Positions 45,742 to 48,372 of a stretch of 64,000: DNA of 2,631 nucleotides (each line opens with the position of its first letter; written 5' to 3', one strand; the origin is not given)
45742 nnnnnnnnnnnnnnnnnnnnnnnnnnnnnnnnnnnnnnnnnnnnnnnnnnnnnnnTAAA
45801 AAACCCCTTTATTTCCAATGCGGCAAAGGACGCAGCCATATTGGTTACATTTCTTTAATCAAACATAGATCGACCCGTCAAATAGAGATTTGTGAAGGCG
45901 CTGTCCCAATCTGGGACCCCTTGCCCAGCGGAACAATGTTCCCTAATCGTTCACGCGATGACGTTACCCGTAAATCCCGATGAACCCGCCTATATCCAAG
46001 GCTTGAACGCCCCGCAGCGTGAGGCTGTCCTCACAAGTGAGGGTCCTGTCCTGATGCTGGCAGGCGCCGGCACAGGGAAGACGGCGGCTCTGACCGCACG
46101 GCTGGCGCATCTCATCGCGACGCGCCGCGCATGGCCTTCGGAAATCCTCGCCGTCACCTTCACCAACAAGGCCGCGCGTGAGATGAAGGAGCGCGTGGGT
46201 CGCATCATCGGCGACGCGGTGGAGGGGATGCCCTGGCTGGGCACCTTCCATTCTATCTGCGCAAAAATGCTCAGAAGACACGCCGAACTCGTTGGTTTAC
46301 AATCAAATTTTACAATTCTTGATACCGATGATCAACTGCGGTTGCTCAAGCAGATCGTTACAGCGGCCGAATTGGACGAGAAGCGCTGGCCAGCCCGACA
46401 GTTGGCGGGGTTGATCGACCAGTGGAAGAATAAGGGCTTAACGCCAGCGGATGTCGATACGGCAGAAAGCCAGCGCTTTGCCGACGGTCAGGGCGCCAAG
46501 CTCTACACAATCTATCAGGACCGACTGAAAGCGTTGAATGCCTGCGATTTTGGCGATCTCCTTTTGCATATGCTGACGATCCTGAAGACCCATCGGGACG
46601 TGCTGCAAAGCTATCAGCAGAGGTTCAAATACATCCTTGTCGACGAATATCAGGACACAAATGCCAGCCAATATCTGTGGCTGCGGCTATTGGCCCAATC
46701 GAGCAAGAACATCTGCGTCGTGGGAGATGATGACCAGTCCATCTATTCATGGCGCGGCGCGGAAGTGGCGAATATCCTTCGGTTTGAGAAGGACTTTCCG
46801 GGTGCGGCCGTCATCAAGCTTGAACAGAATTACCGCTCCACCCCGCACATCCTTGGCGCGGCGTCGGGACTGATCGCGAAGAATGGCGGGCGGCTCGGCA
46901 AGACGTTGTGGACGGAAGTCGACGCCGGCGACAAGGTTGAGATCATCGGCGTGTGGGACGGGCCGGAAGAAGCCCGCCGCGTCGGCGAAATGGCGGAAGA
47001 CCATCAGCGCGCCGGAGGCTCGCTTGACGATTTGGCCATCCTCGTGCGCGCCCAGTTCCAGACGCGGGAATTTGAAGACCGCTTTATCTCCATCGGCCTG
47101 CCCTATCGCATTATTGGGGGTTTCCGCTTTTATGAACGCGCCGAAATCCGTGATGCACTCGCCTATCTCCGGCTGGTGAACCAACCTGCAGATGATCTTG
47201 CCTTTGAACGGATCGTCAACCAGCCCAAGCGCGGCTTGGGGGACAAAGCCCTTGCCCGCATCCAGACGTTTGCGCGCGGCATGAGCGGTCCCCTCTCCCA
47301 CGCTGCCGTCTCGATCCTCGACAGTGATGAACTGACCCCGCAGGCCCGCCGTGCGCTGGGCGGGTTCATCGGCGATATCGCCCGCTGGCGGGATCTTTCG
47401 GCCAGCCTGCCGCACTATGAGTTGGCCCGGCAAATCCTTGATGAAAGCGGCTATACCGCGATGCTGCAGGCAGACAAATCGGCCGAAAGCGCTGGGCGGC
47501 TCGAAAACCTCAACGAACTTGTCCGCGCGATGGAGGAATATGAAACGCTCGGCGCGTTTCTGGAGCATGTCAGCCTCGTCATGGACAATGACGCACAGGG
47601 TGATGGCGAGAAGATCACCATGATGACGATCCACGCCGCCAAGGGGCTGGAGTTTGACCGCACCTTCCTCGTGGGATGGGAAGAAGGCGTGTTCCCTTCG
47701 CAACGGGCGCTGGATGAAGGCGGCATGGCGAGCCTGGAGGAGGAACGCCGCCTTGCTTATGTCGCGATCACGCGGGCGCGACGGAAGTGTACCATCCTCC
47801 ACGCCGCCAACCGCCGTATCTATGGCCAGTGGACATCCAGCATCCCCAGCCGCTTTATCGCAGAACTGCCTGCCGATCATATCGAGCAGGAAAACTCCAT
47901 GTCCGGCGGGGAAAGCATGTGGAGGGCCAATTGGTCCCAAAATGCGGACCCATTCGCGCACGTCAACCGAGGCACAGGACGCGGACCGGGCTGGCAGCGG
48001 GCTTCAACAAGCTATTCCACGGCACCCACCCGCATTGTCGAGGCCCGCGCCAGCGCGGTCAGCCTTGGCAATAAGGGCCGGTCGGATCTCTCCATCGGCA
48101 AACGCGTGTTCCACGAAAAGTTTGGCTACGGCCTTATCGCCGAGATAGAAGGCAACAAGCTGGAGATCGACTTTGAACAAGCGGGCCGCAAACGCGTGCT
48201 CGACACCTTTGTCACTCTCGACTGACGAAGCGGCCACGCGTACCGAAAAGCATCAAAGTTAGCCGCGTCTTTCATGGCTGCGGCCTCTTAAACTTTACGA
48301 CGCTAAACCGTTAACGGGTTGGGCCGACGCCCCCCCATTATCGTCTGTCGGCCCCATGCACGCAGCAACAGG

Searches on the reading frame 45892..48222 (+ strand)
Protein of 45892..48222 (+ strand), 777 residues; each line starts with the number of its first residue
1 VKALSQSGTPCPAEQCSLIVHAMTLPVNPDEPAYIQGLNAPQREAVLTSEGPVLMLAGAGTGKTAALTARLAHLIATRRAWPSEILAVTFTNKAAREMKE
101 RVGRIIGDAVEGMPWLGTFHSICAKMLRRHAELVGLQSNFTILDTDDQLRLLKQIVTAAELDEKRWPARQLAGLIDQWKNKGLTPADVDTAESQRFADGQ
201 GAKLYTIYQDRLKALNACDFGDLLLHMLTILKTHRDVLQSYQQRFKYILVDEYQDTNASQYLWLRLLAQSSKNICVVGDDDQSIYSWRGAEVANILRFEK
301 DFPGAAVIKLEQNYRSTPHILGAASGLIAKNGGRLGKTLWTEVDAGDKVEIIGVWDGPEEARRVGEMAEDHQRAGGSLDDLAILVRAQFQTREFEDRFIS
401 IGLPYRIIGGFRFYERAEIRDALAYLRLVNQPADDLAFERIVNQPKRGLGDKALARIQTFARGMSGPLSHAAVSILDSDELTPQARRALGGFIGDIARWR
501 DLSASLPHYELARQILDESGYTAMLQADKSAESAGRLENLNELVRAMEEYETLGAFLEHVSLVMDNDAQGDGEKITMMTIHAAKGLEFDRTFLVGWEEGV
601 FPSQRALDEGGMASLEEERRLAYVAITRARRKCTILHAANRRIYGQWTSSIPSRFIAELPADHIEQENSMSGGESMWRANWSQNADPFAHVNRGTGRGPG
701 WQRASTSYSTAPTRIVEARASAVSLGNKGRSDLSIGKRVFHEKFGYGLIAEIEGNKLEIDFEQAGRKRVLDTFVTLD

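Call 26: search_protein_families(library=ncbifam, proteins=[window:45892-48222:+], max_evalue=0.00001)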
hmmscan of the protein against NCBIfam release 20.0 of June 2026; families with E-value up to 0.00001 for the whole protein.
window:45892-48222:+ (777 aa): 16 families
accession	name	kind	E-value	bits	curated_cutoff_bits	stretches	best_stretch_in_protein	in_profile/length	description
TIGR01073.1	pcrA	equivalog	3.4e-236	786.1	911.2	1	35-775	2-723/725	DNA helicase PcrA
NF008743.0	PRK11773.1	equivalog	1.2e-217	724.7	965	1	34-666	6-643/720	DNA helicase II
TIGR01075.1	uvrD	equivalog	1.7e-211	704.3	1144.45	1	35-666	2-638/715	DNA helicase II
TIGR01074.1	rep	equivalog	2.8e-174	581.1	951.45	1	38-669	2-643/668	DNA helicase Rep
NF008172.0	PRK10919.1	equivalog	1.1e-142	476.6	1168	1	38-669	3-643/673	DNA helicase Rep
TIGR02785.1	addA_Gpos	equivalog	4.9e-53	180.3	707.65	3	204-323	344-475/1234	helicase-exonuclease AddAB subunit AddA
NF008276.0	PRK11054.1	equivalog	1.8e-49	168.9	543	3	37-184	196-334/684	DNA helicase IV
TIGR00609.1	recB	equivalog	2.5e-38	131.9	696.05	2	212-331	337-458/1175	exodeoxyribonuclease V subunit beta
NF010485.0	PRK13909.1-2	equivalog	1.9e-33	115.7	650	2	57-104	10-56/909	RecB-like helicase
TIGR02784.1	addA_alphas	equivalog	1e-29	103.6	860.75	3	201-326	344-491/1138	double-strand break repair helicase AddA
NF010487.0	PRK13909.1-4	equivalog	1.1e-26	93.4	759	2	210-321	290-413/924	RecB-like helicase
NF008128.0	PRK10876.1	equivalog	1.2e-14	53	1697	1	218-327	349-460/1181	exodeoxyribonuclease V subunit beta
NF010484.0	PRK13909.1-1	equivalog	1.2e-12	46.5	1074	1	55-102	10-56/945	RecB-like helicase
NF010486.0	PRK13909.1-3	equivalog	2.2e-11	42.5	1109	1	55-105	10-59/921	RecB-like helicase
NF041464.1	HelD_BACSU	equivalog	8.7e-10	37.1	419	1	242-330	544-632/779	RNA polymerase recycling motor HelD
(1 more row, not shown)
